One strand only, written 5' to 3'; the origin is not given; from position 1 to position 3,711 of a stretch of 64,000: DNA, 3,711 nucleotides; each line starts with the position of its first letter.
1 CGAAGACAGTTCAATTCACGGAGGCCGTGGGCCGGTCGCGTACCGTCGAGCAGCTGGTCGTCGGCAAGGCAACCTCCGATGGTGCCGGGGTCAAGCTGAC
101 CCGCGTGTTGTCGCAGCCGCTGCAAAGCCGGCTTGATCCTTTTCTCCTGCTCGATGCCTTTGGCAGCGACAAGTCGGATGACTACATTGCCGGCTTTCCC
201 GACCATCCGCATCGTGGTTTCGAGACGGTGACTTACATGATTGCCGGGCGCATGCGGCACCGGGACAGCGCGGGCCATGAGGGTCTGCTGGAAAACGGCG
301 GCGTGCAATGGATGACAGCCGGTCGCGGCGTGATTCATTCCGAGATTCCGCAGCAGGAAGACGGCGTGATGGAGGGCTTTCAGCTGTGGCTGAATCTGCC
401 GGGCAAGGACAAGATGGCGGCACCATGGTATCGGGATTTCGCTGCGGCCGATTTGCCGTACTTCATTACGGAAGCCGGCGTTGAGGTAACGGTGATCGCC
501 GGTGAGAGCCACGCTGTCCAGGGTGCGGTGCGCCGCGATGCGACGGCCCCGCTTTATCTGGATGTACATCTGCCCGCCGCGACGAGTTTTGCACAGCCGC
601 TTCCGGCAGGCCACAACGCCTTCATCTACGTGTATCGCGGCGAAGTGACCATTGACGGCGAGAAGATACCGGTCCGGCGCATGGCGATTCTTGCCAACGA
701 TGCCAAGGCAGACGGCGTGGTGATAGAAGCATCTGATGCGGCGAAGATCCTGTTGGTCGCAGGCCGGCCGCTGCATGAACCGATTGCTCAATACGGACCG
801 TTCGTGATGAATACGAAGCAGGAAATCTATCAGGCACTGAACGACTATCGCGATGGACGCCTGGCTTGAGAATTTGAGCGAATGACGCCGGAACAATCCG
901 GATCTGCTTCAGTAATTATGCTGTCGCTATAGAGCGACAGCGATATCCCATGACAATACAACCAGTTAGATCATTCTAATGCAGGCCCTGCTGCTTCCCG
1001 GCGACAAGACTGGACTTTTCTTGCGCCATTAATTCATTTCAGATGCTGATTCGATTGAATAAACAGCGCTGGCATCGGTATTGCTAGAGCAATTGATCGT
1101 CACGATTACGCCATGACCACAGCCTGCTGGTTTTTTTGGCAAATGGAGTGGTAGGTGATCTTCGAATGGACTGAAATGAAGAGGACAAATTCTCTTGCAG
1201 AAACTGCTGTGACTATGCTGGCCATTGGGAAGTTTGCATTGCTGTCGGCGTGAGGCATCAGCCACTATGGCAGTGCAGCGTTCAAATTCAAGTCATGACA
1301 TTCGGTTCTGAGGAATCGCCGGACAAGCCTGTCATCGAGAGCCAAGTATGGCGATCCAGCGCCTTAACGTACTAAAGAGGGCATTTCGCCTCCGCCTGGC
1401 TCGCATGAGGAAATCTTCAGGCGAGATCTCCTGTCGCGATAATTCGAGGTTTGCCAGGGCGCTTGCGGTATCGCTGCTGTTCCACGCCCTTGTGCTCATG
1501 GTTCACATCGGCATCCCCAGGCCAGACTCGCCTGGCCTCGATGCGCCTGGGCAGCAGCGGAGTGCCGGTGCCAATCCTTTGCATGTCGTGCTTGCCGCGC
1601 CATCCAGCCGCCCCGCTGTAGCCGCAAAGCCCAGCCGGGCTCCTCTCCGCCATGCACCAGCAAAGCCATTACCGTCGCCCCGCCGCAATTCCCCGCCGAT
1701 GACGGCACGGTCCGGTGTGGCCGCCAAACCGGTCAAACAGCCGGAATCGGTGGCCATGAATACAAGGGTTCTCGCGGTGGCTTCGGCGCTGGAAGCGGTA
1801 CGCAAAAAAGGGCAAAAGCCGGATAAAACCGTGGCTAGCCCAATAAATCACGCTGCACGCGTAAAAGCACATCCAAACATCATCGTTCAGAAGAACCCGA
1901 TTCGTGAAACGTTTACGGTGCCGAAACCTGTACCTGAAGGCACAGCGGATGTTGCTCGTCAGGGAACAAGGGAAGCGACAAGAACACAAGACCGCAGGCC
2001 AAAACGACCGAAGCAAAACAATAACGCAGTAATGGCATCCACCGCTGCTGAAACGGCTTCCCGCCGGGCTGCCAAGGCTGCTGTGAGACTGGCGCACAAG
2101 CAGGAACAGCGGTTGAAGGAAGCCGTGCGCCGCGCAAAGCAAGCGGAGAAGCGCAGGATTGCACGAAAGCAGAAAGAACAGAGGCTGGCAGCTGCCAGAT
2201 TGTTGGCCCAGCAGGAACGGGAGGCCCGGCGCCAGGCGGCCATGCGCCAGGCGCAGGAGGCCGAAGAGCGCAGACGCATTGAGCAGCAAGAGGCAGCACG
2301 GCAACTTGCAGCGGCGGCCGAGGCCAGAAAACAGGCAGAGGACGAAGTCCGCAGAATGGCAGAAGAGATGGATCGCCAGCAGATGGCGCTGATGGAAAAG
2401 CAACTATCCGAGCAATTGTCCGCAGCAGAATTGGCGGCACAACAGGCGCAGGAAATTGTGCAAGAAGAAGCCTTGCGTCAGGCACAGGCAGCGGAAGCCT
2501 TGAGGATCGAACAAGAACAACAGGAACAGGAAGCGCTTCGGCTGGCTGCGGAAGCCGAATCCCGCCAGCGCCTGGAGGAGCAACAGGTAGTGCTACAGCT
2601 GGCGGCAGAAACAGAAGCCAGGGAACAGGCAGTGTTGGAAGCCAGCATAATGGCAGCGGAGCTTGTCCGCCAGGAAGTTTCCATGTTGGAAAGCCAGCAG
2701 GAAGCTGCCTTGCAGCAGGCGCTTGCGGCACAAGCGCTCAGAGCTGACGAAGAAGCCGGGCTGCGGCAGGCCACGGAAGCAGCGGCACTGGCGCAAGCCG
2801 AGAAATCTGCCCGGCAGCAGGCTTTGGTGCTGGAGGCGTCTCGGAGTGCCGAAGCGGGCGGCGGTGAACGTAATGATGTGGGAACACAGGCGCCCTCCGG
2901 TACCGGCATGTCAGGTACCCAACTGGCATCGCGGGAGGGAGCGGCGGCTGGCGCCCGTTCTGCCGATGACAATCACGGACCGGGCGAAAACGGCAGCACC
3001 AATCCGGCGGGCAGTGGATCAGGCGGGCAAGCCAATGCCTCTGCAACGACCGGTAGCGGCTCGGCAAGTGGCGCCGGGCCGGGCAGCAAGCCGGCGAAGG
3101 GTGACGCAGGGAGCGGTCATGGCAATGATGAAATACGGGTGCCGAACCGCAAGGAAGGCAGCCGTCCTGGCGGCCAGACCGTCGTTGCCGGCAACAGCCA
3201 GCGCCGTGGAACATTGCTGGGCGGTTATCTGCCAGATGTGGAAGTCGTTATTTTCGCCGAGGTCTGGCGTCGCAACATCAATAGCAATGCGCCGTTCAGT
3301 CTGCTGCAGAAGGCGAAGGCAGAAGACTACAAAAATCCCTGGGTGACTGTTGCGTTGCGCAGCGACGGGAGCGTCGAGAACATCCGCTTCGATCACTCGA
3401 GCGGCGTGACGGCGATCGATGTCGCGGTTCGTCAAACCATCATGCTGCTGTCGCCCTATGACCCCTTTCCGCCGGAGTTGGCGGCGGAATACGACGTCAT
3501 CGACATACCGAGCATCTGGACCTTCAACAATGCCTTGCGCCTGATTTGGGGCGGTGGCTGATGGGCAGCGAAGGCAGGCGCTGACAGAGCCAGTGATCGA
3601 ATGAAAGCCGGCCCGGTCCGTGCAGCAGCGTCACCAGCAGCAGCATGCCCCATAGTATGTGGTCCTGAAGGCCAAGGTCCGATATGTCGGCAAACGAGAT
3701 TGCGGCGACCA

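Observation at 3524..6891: ECF-sigma-controlled bufferin/gig-type RiPP operon (DUF2282 precursor + DUF692 MNIO + DUF2063 + DoxX)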

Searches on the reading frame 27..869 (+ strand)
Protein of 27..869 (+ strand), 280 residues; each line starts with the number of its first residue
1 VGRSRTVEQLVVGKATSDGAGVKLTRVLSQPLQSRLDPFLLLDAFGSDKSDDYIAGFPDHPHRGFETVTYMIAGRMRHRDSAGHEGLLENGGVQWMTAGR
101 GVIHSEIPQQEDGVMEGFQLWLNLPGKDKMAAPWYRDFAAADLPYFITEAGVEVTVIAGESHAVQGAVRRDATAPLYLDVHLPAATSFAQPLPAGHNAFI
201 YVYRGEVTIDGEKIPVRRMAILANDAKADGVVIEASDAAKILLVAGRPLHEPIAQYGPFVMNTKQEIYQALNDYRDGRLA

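Call 45: search_protein_families(library=pfam, proteins=[window:27-869:+], max_evalue=0.0001)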
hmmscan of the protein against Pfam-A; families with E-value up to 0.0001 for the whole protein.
window:27-869:+ (280 aa): 2 families
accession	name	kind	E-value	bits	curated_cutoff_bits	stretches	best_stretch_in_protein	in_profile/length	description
PF02678.22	Pirin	-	1.4e-34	118.7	26.1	1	23-122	3-108/108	Pirin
PF05726.19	Pirin_C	-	2.8e-31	108.4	27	1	177-279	1-102/103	Pirin C-terminal cupin domain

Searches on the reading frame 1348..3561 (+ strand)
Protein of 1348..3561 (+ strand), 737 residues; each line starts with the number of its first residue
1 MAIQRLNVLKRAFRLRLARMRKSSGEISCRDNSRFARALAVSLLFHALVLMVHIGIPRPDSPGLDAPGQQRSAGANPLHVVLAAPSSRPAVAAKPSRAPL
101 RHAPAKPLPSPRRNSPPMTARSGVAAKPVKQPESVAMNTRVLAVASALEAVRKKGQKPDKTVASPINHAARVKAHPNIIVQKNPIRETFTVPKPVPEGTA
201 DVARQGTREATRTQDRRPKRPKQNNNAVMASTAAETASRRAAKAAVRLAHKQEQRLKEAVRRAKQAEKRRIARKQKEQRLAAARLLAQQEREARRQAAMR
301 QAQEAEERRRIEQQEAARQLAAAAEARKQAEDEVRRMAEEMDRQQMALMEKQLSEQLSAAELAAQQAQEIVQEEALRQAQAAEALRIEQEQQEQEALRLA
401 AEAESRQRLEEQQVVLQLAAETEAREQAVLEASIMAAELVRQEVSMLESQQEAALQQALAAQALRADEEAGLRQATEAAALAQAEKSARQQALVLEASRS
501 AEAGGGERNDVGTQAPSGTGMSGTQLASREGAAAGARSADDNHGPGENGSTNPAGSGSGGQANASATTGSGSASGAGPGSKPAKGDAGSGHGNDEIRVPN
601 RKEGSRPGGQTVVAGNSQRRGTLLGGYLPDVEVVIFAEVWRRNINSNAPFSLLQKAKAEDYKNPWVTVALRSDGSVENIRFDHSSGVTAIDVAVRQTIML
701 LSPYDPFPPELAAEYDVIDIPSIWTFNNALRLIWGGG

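Call 3: search_protein_families(library=pfam, proteins=[window:1348-3561:+], max_evalue=0.01)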
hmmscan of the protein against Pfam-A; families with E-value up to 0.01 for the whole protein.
window:1348-3561:+ (737 aa): 2 families
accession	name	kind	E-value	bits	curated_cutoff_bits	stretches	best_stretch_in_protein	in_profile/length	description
PF13103.11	TonB_2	-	6.8e-05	23.4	22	1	660-708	22-69/85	TonB C terminal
PF03544.19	TonB_C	-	0.0061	17.4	24.6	0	666-711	20-64/79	Gram-negative bacterial TonB protein C-terminal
